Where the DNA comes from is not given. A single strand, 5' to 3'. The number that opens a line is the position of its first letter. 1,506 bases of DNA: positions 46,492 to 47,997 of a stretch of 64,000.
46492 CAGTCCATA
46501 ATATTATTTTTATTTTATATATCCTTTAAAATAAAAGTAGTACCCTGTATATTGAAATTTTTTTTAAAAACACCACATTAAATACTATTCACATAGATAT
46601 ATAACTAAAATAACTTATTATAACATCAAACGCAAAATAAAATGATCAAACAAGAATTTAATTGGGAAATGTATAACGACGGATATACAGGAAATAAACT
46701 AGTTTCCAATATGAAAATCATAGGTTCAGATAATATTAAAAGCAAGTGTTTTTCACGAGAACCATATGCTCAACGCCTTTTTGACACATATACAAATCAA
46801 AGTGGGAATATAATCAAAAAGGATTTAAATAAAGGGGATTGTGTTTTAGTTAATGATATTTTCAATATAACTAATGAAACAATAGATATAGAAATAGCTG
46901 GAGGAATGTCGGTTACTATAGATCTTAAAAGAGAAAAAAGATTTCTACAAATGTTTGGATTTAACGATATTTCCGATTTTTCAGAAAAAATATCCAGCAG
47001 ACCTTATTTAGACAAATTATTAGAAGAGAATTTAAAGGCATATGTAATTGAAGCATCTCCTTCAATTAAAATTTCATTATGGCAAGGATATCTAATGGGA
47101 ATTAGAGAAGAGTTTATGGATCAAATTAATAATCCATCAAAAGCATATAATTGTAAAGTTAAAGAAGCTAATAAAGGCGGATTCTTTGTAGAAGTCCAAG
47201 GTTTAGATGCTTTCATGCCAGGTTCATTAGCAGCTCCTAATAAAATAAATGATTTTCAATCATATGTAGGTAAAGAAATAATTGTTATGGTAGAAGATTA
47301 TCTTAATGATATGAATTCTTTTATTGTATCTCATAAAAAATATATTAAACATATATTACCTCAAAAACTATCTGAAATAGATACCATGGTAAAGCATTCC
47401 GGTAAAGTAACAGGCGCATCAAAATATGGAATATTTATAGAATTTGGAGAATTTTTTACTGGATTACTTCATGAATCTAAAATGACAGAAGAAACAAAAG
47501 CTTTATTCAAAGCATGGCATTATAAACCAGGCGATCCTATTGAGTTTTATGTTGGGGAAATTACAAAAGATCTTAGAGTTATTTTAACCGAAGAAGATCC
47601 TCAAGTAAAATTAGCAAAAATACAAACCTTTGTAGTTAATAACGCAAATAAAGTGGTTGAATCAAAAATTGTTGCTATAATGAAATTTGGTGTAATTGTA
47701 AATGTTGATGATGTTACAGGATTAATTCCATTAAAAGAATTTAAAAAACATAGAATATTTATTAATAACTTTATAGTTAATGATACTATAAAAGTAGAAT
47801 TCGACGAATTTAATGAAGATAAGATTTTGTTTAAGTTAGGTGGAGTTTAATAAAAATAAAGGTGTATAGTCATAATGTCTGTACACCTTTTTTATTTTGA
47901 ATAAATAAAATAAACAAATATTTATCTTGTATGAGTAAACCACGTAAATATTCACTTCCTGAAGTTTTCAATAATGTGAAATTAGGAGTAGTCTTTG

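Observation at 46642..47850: Phage-encoded multi-S1-domain (ribosomal protein bS1-like) RNA-binding protein at the head of the rightward baseplate operon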

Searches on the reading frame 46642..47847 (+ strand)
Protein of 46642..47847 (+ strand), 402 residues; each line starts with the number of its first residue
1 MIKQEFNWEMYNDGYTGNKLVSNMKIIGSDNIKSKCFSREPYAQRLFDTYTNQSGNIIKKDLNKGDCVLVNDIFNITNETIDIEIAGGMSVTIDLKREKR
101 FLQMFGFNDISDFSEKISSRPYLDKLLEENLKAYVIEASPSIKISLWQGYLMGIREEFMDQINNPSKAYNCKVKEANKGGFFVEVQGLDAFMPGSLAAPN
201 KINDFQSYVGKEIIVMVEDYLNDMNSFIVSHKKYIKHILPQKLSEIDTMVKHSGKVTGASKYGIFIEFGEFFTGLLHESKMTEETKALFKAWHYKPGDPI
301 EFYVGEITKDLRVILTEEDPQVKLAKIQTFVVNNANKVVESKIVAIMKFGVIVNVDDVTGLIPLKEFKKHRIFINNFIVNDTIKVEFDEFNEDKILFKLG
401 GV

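Call 3: search_protein_families(library=pfam, proteins=[window:46642-47847:+], max_evalue=10)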
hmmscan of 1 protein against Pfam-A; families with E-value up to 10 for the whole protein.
window:46642-47847:+ (402 aa): 2 families
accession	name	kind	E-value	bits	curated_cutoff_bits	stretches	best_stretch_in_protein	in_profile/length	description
PF00575.29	S1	-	3.8e-22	78.9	22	3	335-394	4-66/74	S1 RNA binding domain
PF03789.18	ELK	-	0.23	11.8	21.3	1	149-159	12-22/22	ELK domain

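Call 4: search_protein_families(library=phrogs, proteins=[window:46642-47847:+], max_evalue=1)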
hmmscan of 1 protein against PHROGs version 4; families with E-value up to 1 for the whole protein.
window:46642-47847:+ (402 aa): 1 family
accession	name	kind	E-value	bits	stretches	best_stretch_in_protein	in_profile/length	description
phrog_33394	-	unknown function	0.11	13.7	0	117-148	25-56/79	-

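Call 5: search_protein_families(library=ncbifam, proteins=[window:46642-47847:+], max_evalue=10)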
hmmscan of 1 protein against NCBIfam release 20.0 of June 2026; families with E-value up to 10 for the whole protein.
window:46642-47847:+ (402 aa): 22 families
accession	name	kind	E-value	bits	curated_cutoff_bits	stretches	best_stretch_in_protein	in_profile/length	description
NF005208.0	PRK06676.1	equivalog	1e-20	74.1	368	1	166-393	107-339/391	30S ribosomal protein S1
TIGR00717.1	rpsA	equivalog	3.2e-20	72.2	577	1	170-368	105-306/516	30S ribosomal protein S1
NF004952.0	PRK06299.1-2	equivalog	3.7e-20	71.8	524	3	163-282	129-251/580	30S ribosomal protein S1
NF000907.0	PRK00087.1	equivalog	2.2e-19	69.1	624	1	157-386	382-617/671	bifunctional 4-hydroxy-3-methylbut-2-enyl diphosphate reductase/30S ribosomal protein S1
NF004953.0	PRK06299.1-3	equivalog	1.4e-17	63.3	720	2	166-282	127-246/580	30S ribosomal protein S1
NF004954.0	PRK06299.1-4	equivalog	7.3e-15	54.1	727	2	250-366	278-395/560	30S ribosomal protein S1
NF004956.0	PRK06299.1-6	equivalog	1.3e-14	53.7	711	2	158-267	107-219/554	30S ribosomal protein S1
NF004951.0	PRK06299.1-1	equivalog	1.4e-14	53.4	918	2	250-365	278-394/556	30S ribosomal protein S1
NF005911.0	PRK07899.1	equivalog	9.1e-14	51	691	1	160-380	117-339/486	30S ribosomal protein S1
NF010379.0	PRK13806.1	equivalog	1.1e-12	47.4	648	1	130-372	81-331/491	30S ribosomal protein S1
NF005639.0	PRK07400.1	equivalog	3.8e-11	42.4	460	2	163-284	116-231/318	30S ribosomal protein S1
NF040579.1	S1_dom_CvfD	subfamily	3.3e-07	30.5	117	2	253-284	8-39/113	CvfD/Ygs/GSP13 family RNA-binding post-transcriptional regulator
NF006363.0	PRK08582.1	equivalog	3.8e-07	30.3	171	2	247-313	4-69/140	S1 domain-containing RNA-binding protein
NF005973.0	PRK08059.1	equivalog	5.2e-07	29.8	148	2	251-284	10-43/123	S1 domain-containing post-transcriptional regulator GSP13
TIGR03591.1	polynuc_phos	equivalog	1.3e-06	27.2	525.05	2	238-316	608-685/689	polyribonucleotide nucleotidyltransferase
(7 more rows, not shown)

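Call 6: search_dna_similar(query=window:46642-47847:+, collection=phages, mode=protein, max_rows=30)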
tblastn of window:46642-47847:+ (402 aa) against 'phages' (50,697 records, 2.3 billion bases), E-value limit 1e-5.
Records with a match: 21; places in all: 21; records where one place covers at least 80% of the query: 1.
Best place of each record, by identity: <60% 21.
By first word of the organism name: Prevotella 15; uncultured 6.
By host as written in the record: Prevotella sp. 15; - 6.
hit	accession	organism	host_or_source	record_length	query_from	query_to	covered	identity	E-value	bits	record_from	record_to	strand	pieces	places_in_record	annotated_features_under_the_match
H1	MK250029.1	Prevotella phage Lak-C1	Prevotella sp.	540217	6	317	78%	38.0%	2e-44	170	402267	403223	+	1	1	record has no annotation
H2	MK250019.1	Prevotella phage Lak-A2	Prevotella sp.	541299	6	317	78%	38.0%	4e-44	169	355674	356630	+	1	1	record has no annotation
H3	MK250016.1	Prevotella phage Lak-A1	Prevotella sp.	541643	6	317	78%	38.0%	4e-44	169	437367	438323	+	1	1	record has no annotation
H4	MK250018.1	Prevotella phage Lak-A1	Prevotella sp.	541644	6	317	78%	38.0%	4e-44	169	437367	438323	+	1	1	record has no annotation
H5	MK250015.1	Prevotella phage Lak-A1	Prevotella sp.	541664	6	317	78%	38.0%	4e-44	169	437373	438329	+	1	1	record has no annotation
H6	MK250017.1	Prevotella phage Lak-A1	Prevotella sp.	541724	6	317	78%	38.0%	4e-44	169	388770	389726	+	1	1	record has no annotation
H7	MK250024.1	Prevotella phage Lak-B5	Prevotella sp.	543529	6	317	78%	36.2%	7e-41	160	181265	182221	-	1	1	record has no annotation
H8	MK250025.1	Prevotella phage Lak-B6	Prevotella sp.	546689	6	317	78%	36.2%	7e-41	160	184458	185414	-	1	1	record has no annotation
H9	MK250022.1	Prevotella phage Lak-B3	Prevotella sp.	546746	6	317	78%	36.2%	7e-41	160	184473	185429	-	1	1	record has no annotation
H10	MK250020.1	Prevotella phage Lak-B1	Prevotella sp.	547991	6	317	78%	36.2%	7e-41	160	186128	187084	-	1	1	record has no annotation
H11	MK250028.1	Prevotella phage Lak-B9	Prevotella sp.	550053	6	317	78%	36.2%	7e-41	160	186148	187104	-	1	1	record has no annotation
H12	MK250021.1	Prevotella phage Lak-B2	Prevotella sp.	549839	6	317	78%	36.2%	8e-41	160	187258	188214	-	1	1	record has no annotation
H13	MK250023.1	Prevotella phage Lak-B4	Prevotella sp.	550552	6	317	78%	36.2%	8e-41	160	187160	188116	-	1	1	record has no annotation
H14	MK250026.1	Prevotella phage Lak-B7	Prevotella sp.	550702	6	317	78%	36.2%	8e-41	160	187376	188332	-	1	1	record has no annotation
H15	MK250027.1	Prevotella phage Lak-B8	Prevotella sp.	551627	6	317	78%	36.2%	8e-41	160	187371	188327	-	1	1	record has no annotation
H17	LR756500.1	uncultured phage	metagenomic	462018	33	368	84%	26.4%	2e-23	108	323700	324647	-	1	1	record has no annotation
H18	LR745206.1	uncultured phage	metagenomic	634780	173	386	53%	34.2%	9e-18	92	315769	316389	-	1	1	record has no annotation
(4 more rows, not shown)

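Call 11: search_solved_structures(query=window:46642-47847:+, max_evalue=0.01, show_alignments=3)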
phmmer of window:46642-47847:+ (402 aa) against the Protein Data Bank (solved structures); distinct sequences matched with E-value up to 0.01: 15.
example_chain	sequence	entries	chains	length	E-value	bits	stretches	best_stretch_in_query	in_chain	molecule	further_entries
6bu8_Z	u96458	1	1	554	3.9e-17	65.6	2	250-366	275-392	30S ribosomal protein S1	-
6h4n_y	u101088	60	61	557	3.9e-17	65.6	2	250-366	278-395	30S ribosomal protein S1 | Small ribosomal subunit protein bS1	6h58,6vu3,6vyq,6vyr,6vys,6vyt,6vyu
7qgh_t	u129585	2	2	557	4.5e-17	65.4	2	251-366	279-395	30S ribosomal protein S1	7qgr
9zcd_A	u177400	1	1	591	6.1e-16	61.6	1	163-280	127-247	30S ribosomal protein S1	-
8wi7_b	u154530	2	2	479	1.2e-12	50.8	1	161-379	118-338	30S ribosomal protein bS1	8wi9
6vz3_H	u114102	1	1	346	1.7e-12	50.3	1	176-282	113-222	30S ribosomal protein S1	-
9qqq_V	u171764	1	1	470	3.6e-12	49.2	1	177-366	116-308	Small ribosomal subunit protein bS1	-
4q7j_D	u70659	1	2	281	3.6e-07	32.8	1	176-282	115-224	30S ribosomal protein S1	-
7a05_A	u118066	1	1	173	1.3e-05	27.6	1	173-314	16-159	30S ribosomal protein S1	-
28jw_a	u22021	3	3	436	1.6e-05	27.4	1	169-301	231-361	Ribosomal protein S1 homologue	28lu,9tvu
5x8p_8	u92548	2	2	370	0.00011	24.6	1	160-303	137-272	30S ribosomal protein S1, chloroplastic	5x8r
2mfl_A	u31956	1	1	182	0.00033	23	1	176-235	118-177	30S ribosomal protein S1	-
4r71_E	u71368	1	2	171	0.001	21.4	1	176-230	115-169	30S ribosomal protein S1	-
2khi_A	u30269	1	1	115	0.0014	20.9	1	250-314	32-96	30S ribosomal protein S1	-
28jw_w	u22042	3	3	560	0.0097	18.2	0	242-283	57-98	Plastid-specific ribosomal protein-7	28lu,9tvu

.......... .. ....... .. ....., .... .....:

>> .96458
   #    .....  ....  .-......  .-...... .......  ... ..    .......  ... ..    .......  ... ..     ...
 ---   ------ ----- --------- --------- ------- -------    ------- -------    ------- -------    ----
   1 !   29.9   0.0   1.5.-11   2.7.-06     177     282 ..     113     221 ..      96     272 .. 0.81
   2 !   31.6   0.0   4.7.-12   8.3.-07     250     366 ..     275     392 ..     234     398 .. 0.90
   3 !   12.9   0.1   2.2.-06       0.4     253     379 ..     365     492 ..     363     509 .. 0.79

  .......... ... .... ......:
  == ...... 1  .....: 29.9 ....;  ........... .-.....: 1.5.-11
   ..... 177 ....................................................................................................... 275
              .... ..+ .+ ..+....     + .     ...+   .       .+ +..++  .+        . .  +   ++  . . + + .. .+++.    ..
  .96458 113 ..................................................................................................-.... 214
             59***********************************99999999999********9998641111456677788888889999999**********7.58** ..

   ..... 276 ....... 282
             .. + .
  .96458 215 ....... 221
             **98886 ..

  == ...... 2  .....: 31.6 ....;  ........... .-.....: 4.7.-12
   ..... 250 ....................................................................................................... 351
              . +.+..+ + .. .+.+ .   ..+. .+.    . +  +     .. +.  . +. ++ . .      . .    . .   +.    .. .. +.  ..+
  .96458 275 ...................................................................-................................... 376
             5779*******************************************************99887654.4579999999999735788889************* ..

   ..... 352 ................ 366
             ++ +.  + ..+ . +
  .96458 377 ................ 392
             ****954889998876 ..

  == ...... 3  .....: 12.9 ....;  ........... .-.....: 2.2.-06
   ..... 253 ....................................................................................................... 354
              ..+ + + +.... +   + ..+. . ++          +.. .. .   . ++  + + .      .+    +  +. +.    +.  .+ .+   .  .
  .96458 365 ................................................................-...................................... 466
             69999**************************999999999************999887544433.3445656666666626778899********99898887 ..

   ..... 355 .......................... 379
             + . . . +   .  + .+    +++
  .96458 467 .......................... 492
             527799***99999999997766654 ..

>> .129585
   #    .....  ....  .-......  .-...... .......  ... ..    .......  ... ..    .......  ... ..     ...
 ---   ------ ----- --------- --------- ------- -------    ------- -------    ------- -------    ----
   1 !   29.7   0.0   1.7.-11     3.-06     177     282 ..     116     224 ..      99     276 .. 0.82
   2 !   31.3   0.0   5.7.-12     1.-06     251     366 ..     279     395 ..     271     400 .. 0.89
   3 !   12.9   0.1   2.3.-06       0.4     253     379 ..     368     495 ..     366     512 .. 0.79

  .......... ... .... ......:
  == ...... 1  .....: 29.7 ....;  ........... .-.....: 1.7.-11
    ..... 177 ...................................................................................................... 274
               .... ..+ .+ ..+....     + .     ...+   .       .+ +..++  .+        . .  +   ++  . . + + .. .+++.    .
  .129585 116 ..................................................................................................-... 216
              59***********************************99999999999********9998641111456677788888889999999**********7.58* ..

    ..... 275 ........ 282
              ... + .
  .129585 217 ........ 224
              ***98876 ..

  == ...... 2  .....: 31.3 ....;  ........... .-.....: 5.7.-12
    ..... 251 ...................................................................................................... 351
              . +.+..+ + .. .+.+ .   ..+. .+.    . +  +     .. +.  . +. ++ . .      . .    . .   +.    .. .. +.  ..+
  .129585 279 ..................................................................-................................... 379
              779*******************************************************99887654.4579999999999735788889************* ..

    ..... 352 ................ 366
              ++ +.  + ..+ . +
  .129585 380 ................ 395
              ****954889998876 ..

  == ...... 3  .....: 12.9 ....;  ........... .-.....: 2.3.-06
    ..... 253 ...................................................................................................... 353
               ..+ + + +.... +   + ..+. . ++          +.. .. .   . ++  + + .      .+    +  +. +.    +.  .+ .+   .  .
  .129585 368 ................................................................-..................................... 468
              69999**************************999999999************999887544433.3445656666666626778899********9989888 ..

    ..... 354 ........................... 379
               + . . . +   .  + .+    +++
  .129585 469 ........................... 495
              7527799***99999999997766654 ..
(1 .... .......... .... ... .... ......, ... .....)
